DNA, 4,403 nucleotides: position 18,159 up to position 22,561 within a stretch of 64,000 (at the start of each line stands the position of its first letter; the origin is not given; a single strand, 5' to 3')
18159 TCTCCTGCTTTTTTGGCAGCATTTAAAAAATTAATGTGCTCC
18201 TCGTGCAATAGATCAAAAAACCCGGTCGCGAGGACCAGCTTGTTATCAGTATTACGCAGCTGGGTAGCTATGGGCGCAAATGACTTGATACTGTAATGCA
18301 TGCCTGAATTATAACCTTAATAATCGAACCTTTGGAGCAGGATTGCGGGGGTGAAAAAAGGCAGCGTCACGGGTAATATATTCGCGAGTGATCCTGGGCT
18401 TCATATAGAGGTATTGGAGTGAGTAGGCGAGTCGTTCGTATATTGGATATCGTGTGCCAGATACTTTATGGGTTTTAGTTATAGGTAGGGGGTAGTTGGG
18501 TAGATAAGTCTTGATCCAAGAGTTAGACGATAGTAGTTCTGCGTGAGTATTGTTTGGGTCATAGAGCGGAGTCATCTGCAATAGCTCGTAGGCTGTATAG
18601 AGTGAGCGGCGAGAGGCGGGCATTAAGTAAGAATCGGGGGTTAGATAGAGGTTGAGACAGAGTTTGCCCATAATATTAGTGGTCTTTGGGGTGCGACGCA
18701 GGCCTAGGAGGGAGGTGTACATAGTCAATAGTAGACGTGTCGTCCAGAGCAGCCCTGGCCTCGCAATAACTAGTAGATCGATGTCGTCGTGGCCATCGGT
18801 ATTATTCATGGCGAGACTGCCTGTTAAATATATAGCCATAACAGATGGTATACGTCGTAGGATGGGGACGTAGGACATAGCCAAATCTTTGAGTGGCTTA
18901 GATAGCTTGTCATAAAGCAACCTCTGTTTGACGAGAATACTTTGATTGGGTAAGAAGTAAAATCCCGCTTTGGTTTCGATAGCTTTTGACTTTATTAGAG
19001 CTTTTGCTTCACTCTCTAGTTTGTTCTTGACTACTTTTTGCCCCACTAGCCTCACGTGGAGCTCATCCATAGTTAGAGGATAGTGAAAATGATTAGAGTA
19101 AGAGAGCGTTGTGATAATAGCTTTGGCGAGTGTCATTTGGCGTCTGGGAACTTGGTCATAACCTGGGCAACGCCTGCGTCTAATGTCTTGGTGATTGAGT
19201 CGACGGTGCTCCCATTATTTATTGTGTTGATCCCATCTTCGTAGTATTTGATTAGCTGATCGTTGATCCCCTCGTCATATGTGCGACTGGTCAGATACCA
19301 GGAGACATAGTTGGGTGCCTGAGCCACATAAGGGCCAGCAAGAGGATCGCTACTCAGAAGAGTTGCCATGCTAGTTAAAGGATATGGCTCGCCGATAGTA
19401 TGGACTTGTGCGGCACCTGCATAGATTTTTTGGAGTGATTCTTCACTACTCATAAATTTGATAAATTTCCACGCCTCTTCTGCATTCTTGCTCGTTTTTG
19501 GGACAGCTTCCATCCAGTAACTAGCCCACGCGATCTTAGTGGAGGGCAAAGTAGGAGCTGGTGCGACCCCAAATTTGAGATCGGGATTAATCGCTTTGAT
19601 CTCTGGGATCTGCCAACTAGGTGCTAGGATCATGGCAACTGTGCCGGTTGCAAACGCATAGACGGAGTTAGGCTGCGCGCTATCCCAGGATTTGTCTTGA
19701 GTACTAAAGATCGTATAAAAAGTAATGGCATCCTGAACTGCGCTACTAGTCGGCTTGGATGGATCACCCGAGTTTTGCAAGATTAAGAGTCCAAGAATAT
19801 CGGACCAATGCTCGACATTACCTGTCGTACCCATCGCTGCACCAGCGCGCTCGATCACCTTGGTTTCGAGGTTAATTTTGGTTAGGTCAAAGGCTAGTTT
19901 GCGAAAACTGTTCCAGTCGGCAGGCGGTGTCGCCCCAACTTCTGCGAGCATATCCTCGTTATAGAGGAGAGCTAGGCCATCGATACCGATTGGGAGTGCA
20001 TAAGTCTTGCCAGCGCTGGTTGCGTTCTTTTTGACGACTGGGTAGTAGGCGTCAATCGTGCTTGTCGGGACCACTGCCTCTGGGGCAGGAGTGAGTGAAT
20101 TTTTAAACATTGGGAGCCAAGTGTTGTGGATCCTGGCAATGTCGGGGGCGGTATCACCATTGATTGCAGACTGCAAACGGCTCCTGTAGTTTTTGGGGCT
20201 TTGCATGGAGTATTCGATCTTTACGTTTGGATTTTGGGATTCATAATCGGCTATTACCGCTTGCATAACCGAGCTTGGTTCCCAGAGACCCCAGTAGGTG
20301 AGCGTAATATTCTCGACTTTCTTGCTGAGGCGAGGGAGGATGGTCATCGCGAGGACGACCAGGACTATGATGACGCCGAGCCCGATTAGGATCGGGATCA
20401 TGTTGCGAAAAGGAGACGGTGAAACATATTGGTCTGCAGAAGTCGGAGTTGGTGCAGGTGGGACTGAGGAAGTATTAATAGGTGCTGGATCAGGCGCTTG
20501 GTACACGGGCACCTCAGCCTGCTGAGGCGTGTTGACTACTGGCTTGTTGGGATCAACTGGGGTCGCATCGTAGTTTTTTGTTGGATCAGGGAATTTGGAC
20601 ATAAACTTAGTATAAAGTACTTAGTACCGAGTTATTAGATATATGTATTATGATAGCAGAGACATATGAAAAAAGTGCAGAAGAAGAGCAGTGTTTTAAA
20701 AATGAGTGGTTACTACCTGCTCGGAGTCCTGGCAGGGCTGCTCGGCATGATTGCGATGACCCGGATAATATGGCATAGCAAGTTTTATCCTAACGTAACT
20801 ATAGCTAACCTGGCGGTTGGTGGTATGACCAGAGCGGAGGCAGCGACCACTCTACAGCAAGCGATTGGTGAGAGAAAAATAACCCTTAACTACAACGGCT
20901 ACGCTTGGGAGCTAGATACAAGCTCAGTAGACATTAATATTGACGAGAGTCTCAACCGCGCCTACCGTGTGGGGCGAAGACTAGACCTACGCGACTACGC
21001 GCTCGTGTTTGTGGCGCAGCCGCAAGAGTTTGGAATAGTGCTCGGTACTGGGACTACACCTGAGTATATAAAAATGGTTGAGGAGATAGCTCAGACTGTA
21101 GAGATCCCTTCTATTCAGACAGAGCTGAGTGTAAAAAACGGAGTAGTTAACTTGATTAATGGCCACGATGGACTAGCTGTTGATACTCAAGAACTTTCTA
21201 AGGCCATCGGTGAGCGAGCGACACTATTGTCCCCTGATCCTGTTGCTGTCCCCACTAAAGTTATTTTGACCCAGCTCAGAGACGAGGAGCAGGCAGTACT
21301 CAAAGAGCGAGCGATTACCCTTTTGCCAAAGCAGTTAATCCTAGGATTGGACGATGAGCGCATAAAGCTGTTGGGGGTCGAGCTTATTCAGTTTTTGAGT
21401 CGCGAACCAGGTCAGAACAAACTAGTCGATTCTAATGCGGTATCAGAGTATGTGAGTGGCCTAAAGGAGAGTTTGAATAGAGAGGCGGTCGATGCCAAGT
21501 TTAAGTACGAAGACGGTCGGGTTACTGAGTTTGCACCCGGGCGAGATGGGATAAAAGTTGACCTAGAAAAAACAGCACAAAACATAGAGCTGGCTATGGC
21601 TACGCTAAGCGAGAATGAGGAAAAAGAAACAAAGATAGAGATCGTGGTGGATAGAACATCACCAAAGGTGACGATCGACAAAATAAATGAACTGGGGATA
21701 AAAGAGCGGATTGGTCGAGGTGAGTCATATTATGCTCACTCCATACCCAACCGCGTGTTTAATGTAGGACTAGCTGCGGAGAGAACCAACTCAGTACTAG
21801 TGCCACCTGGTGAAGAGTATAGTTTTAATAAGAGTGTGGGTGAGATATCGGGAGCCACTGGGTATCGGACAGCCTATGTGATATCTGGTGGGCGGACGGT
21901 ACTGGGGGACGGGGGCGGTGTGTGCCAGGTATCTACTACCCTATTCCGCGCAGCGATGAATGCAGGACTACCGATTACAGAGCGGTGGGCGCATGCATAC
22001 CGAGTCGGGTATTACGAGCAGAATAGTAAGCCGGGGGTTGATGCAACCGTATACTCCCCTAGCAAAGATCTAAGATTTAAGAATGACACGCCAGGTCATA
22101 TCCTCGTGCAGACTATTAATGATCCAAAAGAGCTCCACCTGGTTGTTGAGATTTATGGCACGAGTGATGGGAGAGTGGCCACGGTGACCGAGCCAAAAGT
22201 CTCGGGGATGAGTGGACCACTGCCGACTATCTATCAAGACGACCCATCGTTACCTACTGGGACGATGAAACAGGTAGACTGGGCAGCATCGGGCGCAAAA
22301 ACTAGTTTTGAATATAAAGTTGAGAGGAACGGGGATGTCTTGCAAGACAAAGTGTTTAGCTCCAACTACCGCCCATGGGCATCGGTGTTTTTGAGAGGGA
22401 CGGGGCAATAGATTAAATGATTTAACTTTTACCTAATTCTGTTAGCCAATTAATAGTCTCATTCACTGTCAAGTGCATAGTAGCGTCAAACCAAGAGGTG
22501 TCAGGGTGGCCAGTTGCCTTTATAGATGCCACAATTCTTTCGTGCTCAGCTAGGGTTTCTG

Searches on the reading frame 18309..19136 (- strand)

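Call 3: search_protein_families(library=pfam, proteins=[window:18309-19136:-], max_evalue=0.01)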
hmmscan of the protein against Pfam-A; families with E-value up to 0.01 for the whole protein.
window:18309-19136:- (275 aa): 2 families
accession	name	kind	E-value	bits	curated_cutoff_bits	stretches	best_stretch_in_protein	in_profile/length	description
PF18765.7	Polbeta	-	0.00017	22.1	26.9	1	92-138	6-52/93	Polymerase beta, Nucleotidyltransferase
PF01909.29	NTP_transf_2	-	0.0065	17.3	21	0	92-128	7-43/93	Nucleotidyltransferase domain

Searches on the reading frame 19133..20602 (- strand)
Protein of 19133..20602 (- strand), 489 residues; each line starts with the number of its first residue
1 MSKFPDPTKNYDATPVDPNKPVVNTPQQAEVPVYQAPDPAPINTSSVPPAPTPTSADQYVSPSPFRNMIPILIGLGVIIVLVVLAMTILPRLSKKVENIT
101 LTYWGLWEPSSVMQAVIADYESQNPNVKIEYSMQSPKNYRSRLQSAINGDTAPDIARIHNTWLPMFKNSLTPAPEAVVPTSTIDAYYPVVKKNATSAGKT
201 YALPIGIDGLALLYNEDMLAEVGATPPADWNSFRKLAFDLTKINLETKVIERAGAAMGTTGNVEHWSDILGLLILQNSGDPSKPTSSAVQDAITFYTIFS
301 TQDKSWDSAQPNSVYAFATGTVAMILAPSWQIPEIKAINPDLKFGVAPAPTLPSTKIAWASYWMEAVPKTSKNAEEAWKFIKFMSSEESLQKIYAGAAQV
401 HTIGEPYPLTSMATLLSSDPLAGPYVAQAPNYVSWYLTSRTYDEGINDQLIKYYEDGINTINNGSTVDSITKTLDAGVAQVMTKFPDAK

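Call 24: search_protein_families(library=pfam, proteins=[window:19133-20602:-], max_evalue=0.001)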
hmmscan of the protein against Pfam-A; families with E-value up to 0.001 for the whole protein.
window:19133-20602:- (489 aa): 2 families
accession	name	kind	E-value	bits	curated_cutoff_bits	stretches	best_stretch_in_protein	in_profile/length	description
PF13416.11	SBP_bac_8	-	6.8e-29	102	27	1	115-395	1-254/279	Bacterial extracellular solute-binding protein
PF01547.30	SBP_bac_1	-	4.7e-28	99.5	26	1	111-389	8-305/307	Bacterial extracellular solute-binding protein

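Call 60: search_protein_families(library=ncbifam, proteins=[window:19133-20602:-], max_evalue=0.001)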
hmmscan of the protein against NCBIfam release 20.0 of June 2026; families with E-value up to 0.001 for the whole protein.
window:19133-20602:- (489 aa): 4 families
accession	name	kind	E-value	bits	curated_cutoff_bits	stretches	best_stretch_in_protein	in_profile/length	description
TIGR03850.1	bind_CPR_0540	equivalog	2.2e-10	39.8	299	1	329-403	286-363/437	carbohydrate ABC transporter substrate-binding protein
NF007011.0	PRK09474.1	equivalog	1.1e-08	34.4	291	1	89-242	21-167/396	maltose/maltodextrin ABC transporter substrate-binding protein MalE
TIGR03851.1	chitin_NgcE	equivalog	1.3e-06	27.7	399.65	1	171-239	123-192/450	N-acetylglucosamine/diacetylchitobiose ABC transporter substrate-binding protein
NF053763.1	ABCarbgalBndGanS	equivalog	0.00079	18.3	700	0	317-402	259-344/420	galactooligosaccharide ABC transporter substrate-binding protein GanS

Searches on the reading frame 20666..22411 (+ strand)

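Call 24: search_protein_families(library=pfam, proteins=[window:20666-22411:+], max_evalue=0.001)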
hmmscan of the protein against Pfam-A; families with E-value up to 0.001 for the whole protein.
window:20666-22411:+ (581 aa): 3 families
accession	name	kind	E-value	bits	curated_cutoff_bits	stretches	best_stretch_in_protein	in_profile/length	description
PF04294.18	VanW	-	1.1e-40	138.6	27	1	362-491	1-126/130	VanW like protein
PF12229.13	PG_binding_4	-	1.1e-17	64.7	22.1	2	254-313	52-110/117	Putative peptidoglycan binding domain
PF07501.17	G5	-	0.00036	21.1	23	0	518-579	11-74/75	G5 domain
